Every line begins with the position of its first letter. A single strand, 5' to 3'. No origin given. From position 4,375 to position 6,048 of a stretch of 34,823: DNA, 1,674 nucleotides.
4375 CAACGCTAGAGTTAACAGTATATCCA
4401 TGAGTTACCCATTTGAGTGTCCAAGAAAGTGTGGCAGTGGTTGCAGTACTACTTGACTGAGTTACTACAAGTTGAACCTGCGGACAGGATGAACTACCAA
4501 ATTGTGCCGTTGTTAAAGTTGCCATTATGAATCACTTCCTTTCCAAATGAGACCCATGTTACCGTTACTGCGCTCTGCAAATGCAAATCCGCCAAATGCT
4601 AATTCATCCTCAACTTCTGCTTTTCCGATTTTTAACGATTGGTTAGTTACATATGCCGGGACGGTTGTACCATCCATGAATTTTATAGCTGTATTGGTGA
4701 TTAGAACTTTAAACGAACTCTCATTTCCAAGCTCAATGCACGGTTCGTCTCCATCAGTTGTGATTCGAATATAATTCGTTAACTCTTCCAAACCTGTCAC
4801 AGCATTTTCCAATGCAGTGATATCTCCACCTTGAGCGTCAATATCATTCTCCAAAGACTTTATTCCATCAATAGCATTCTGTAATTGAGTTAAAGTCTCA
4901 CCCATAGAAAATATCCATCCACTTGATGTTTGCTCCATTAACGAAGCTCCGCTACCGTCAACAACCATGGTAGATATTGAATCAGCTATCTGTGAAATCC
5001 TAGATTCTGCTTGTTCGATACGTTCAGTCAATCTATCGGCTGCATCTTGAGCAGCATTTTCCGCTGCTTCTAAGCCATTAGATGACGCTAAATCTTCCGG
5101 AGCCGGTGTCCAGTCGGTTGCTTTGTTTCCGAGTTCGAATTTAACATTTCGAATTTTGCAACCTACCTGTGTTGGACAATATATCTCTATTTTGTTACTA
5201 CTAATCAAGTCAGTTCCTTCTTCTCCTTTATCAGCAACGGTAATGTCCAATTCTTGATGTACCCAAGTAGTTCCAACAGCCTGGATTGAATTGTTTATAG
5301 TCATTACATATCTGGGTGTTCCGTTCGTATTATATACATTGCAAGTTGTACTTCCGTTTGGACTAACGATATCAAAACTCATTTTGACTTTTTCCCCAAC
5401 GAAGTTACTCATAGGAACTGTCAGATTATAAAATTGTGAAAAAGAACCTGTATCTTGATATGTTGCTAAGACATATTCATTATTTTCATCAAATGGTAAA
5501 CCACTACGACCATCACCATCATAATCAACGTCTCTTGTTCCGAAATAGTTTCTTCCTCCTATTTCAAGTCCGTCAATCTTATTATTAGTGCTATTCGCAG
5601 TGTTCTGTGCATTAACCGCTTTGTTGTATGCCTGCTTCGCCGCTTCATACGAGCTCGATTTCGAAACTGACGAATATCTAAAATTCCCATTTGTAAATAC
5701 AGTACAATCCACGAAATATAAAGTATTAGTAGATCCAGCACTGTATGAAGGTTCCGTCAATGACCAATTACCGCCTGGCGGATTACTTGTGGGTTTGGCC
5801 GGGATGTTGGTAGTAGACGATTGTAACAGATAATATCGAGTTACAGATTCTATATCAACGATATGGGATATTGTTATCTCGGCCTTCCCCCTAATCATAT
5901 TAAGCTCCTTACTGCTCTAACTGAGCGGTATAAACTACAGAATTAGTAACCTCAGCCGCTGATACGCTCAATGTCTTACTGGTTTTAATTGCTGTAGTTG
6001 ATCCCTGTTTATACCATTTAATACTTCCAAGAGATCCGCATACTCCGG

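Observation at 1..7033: Cassette of paralogous tail fibre genes sharing an N-terminal module, a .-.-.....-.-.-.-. repeat and collagen-like tracts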

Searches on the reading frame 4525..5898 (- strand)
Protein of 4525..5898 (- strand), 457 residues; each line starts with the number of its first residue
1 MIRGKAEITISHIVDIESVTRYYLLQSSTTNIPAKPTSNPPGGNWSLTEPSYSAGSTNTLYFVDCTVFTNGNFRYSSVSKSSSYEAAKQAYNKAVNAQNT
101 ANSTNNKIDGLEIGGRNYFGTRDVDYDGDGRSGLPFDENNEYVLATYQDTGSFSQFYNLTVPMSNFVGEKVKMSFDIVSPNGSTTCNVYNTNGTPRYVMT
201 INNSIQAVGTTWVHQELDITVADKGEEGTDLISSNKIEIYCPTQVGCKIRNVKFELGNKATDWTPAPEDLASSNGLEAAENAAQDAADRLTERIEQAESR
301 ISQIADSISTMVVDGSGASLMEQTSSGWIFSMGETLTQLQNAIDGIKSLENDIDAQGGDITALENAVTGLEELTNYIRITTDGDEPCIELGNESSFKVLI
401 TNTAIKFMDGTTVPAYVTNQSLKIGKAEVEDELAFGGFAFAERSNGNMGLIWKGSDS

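Call 6: search_protein_families(library=pfam, proteins=[window:4525-5898:-], max_evalue=0.01)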
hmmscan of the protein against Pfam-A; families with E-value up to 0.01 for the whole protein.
window:4525-5898:- (457 aa): 0 families

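Call 7: search_protein_families(library=phrogs, proteins=[window:4525-5898:-], max_evalue=0.001)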
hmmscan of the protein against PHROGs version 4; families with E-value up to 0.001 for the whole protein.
window:4525-5898:- (457 aa): 10 families
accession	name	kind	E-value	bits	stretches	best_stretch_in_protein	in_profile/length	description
phrog_5499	-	moron, auxiliary metabolic gene and host takeover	4.6e-12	43.5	1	80-337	4915-5160/5292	host range and adsorption protein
phrog_1330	-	tail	6.3e-11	41.9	1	74-335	650-834/1361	tail protein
phrog_1885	-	tail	2.7e-10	39.8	1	347-452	927-1031/1033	minor tail protein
phrog_1775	-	head and packaging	2.7e-10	39.4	1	99-330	710-884/1609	minor head protein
phrog_10693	-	moron, auxiliary metabolic gene and host takeover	4.7e-10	39.3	1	74-426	851-1187/1219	host range and adsorption protein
phrog_16267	-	unknown function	2.6e-08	32.3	1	107-368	1092-1342/2299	-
phrog_12329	-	head and packaging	1.8e-07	30.6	1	82-314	477-688/833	virion structural protein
phrog_11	-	tail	6.2e-07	27.8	1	168-278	1240-1345/1960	baseplate spike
phrog_19846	-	unknown function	4.6e-06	25.5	1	90-272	882-1037/1272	-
phrog_21973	-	tail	7.3e-05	20.4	1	84-271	1798-1958/3605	tail protein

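Call 11: search_dna_similar(query=window:4525-5898:-, collection=phages, mode=protein, max_rows=25)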
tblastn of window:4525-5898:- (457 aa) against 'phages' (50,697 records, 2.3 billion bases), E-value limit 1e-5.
Records with a match: 18; places in all: 19; records where one place covers at least 80% of the query: 0.
Best place of each record, by identity: 60-80% 1; <60% 17.
By first word of the organism name: Acinetobacter 10; Streptococcus 3; Geobacillus 2; Bacillus 1; Dorea 1; Microbacterium 1.
By host as written in the record: Acinetobacter baumannii 703 3; Acinetobacter baumannii 1971 3; Geobacillus thermodenitrificans 2; Acinetobacter baumannii 1326 2; Streptococcus halotolerans HTS9 1; Streptococcus suis GD-0063 1; Streptococcus hyovaginalis DSM_12219 1; Bacillus cereus 1; and 4 more.
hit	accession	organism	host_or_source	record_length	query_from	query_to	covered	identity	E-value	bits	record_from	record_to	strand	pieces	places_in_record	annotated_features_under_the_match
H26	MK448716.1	Streptococcus phage Javan249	Streptococcus halotolerans HTS9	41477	112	383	60%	31.4%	2e-28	124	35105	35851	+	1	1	endopeptidase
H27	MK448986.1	Streptococcus phage Javan570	Streptococcus suis GD-0063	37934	100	345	54%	34.5%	2e-29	127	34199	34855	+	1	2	endopeptidase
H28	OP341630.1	Geobacillus phage vB_GthS_PT9.1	Geobacillus thermodenitrificans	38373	49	325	61%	27.0%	1e-8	64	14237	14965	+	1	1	tail fiber protein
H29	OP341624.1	Geobacillus phage vB_GthS_NIIg9.7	Geobacillus thermodenitrificans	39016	49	325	61%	26.6%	3e-8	62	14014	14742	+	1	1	tail fiber protein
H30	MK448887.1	Streptococcus phage Javan258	Streptococcus hyovaginalis DSM_12219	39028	111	272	35%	42.3%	3e-23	109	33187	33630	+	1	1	tail assembly protein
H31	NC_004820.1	Bacillus phage phBC6A51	Bacillus cereus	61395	92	358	58%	25.1%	7e-6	55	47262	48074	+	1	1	hypothetical protein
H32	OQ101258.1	Acinetobacter phage Acba_16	Acinetobacter baumannii 703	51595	139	375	52%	26.2%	5e-7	59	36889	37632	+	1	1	putative main tail protein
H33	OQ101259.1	Acinetobacter phage Acba_18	Acinetobacter baumannii 703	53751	139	375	52%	26.2%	5e-7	59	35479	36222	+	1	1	record has no annotation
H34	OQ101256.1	Acinetobacter phage Acba_14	Acinetobacter baumannii 1971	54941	139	375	52%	26.2%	5e-7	59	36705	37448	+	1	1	putative main tail protein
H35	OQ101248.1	Acinetobacter phage Acba_3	Acinetobacter baumannii 1971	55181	139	375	52%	26.2%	5e-7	59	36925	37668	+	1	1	putative main tail protein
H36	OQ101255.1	Acinetobacter phage Acba_13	Acinetobacter baumannii 1326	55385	139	375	52%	26.2%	5e-7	59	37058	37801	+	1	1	putative main tail protein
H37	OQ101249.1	Acinetobacter phage Acba_4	Acinetobacter baumannii 1971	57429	139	375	52%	26.2%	5e-7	59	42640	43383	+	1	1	putative main tail protein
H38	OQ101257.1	Acinetobacter phage Acba_15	Acinetobacter baumannii 703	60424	139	375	52%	26.2%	5e-7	59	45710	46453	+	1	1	putative main tail protein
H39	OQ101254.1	Acinetobacter phage Acba_11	Acinetobacter baumannii 1326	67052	139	375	52%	26.2%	5e-7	59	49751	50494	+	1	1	putative main tail protein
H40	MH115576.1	Acinetobacter phage AM106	Acinetobacter baumannii NIPH 329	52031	139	375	52%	25.8%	3e-7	59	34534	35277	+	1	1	putative main tail protein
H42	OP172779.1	Dorea phage DO134P1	Dorea sp. 000433215 DA134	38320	2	93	20%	63.0%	6e-20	99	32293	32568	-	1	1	hypothetical protein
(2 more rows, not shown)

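Call 12: get_annotated_region(hit=H42, flank=9000)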
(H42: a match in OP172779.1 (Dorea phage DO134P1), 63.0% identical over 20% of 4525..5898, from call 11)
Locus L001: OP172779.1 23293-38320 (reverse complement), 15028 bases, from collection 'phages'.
description: Dorea phage DO134P1, complete genome.
organism: Dorea phage DO134P1 (NCBI taxid 2968629)
taxonomy: Viruses; Duplodnaviria; Heunggongvirae; Uroviricota; Caudoviricetes
host: Dorea sp. 000433215 DA134; source: municipal sewage; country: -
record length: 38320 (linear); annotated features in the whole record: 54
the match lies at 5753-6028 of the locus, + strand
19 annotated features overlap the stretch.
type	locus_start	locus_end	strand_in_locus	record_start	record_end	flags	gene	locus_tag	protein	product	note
CDS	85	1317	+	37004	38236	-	-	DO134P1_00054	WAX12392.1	hypothetical protein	-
CDS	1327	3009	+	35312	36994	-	-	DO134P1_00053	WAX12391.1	hypothetical protein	-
CDS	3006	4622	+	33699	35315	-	-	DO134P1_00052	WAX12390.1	hypothetical protein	-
CDS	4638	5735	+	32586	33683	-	-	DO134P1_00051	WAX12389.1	hypothetical protein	-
CDS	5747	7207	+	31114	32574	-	-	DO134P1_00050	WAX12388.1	hypothetical protein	-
CDS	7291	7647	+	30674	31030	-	-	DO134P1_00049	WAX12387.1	hypothetical protein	-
CDS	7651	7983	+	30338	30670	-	-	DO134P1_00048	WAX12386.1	hypothetical protein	-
CDS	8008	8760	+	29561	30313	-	-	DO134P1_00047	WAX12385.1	hypothetical protein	-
CDS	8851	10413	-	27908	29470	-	-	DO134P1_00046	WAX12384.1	hypothetical protein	-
CDS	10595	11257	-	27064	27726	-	-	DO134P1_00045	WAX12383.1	hypothetical protein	-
CDS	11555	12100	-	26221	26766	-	-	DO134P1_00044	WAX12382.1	hypothetical protein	-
CDS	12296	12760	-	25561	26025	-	-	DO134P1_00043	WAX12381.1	hypothetical protein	-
CDS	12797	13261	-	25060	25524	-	-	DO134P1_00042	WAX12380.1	hypothetical protein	-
CDS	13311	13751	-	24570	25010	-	-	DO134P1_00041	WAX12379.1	hypothetical protein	-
CDS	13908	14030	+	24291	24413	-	-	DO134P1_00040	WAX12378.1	hypothetical protein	-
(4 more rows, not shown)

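Call 13: find_encoding_contigs(protein=window:4525-5898:-, flank=10000, max_places=6)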
Protein window:4525-5898:- (457 aa): 7 contigs read that carry it; 5 places shown.
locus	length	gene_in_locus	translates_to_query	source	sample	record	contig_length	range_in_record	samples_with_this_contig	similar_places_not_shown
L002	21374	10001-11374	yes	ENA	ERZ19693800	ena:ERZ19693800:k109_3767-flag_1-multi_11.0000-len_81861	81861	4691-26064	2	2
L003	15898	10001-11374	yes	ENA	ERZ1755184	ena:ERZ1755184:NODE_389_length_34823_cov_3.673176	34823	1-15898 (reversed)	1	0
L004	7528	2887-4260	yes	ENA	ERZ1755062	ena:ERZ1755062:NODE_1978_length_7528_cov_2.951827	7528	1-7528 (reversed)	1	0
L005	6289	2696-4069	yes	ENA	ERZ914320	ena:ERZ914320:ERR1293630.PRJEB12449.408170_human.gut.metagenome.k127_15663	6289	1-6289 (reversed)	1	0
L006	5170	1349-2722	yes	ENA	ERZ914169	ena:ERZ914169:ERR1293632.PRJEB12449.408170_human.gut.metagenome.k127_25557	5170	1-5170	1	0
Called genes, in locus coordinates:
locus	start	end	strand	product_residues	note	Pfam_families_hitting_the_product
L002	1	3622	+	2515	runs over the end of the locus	PF20155:TMP_3, PF01471:PG_binding_1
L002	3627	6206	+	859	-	PF00041:fn3, PF25788:Ig_Rha78A_N (faint)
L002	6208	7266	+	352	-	-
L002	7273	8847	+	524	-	-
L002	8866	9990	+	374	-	-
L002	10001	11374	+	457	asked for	-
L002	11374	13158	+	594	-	PF09479:Flg_new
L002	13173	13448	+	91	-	-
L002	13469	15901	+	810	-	-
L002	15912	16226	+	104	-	-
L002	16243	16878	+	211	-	PF02839:CBM_5_12 (faint)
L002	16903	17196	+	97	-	PF16079:Phage_holin_5_2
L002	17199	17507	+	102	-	-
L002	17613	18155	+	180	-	-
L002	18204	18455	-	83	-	-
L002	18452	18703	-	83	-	-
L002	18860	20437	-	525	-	PF00239:Resolvase, PF07508:Recombinase, PF13408:Zn_ribbon_recom (weak)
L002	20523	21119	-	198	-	PF01381:HTH_3, PF12844:HTH_19, PF13443:HTH_26, PF13560:HTH_31, PF01381:HTH_3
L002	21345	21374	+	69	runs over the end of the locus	-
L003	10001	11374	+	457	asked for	-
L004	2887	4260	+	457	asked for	-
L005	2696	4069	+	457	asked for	-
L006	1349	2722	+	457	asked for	-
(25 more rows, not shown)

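Call 16: search_solved_structures(query=window:4525-5898:-, max_evalue=1, show_alignments=2)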
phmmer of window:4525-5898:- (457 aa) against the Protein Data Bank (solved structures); distinct sequences matched with E-value up to 1: 2.
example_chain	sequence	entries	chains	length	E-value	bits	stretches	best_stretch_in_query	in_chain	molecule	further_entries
2yjj_A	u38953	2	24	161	0.34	13.4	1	275-350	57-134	AFP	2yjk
5hha_A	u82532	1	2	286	0.59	12.6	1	130-167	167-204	PvdO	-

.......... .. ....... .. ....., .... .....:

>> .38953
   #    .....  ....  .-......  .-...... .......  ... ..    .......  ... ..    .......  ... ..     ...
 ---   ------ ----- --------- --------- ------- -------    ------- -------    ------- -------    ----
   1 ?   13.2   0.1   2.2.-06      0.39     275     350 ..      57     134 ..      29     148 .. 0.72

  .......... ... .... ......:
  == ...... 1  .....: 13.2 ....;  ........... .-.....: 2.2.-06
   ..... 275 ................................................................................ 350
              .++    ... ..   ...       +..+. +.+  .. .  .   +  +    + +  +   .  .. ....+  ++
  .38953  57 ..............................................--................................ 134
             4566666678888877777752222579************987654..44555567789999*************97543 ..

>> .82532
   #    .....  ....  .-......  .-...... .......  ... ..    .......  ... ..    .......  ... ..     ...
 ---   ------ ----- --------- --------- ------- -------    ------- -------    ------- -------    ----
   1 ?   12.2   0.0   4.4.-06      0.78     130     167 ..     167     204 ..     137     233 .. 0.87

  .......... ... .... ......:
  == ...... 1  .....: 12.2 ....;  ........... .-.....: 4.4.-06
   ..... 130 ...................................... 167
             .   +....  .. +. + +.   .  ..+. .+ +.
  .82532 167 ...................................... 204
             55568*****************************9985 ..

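Call 17: search_protein_families(library=ncbifam, proteins=[window:4525-5898:-], max_evalue=0.01)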
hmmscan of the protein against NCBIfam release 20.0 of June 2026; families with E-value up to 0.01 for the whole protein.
window:4525-5898:- (457 aa): 0 families

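Call 24: find_related_loci(query=window:4525-5898:-, collection=genome_contigs, flank=10000)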
Query window:4525-5898:- (457 aa) in genome_contigs; peptide patterns used: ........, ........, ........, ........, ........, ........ (x = any residue, [..] = any of these).
66 stretches matched a pattern; 2 encode a relative of the query (tblastn E <= 1e-3); 2 distinct loci.
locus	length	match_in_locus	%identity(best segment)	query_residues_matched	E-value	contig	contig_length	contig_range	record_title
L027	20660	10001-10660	46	76-312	3e-61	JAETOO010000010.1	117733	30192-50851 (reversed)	MAG: Oscillospiraceae bacterium isolate S14_Bin4 scaffold_210, whole genome shotgun sequence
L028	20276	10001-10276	69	2-94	3e-28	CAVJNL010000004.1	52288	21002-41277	Clostridium sp. CAG:413 isolate H07681-L1_cleanbin_000017 genome assembly, contig: Spades_H07681-L1_contig_301, whole ge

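Call 46: search_protein_families(library=pfam, proteins=[window:4525-5898:-], max_evalue=10)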
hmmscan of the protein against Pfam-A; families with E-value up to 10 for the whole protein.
window:4525-5898:- (457 aa): 9 families
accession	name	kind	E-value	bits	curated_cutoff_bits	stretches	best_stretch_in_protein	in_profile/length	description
PF20256.3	MoCoBD_2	-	0.026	14.5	27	1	243-305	83-143/283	Molybdopterin cofactor-binding domain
PF23991.1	DUF7310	-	0.028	15.3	40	1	279-304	24-49/83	Coiled-coil region of unknown function (DUF7310)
PF04513.17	Baculo_PEP_C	-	0.052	14.1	38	1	276-372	22-106/140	Baculovirus polyhedron envelope protein, PEP, C terminus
PF10046.14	BLOC1_2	-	0.12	13.2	33.4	1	328-376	35-83/96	Biogenesis of lysosome-related organelles complex-1 subunit 2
PF05565.16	Sipho_Gp157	-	0.14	12.6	28.6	1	276-306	52-82/162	Siphovirus Gp157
PF05531.17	NPV_P10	-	0.27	12.2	29.8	1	334-375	25-66/75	Nucleopolyhedrovirus P10 protein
PF11839.13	Alanine_zipper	-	0.3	11.8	23.1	1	85-109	36-60/69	Alanine-zipper, major outer membrane lipoprotein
PF08702.15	Fib_alpha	-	7.6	7.2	29.9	1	229-369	4-127/143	Fibrinogen alpha/beta chain family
PF18682.6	PilA4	-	9.8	7.1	26.8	1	46-78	46-78/83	Pilin A4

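Call 62: search_protein_representatives(protein=window:4525-5898:-)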
Query: 457 residues. Proteins with E-value up to 0.001 (for the whole library): 3768; up to 1e-10: 2235; up to 1e-30: 803. The best 150 are listed.
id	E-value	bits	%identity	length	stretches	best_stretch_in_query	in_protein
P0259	6.7e-168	575.9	77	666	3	248-457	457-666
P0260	3.0e-134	465.0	56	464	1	2-456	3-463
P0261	1.2e-130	453.1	70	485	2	249-454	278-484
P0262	6.5e-115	401.3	48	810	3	78-454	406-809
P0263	4.2e-113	395.3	64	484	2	272-456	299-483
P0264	8.1e-113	394.4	51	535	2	246-457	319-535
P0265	1.4e-110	387.0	40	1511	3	73-457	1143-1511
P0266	4.6e-98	345.8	55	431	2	251-456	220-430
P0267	1.1e-97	344.5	47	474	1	3-457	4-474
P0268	3.8e-97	342.7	43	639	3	2-280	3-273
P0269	3.7e-94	332.9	50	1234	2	69-272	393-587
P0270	7.5e-92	325.3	66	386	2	272-456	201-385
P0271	1.1e-91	324.8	44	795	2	46-456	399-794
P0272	1.1e-91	324.7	43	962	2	113-454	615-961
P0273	6.0e-91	322.3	37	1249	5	107-344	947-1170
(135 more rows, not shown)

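Call 100: search_protein_families(library=pfam, proteins=[L002:15912-16226:+, L002:16243-16878:+], max_evalue=0.01)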
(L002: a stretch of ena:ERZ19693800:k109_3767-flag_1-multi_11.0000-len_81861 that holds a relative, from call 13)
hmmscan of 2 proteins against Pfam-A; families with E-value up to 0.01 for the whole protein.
L002:15912-16226:+ (104 aa): 0 families

L002:16243-16878:+ (211 aa): 1 family
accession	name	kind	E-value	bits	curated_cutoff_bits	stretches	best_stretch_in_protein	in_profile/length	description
PF02839.19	CBM_5_12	-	3.2e-09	37.1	26.2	2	111-153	2-43/44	Carbohydrate-binding module family 5/12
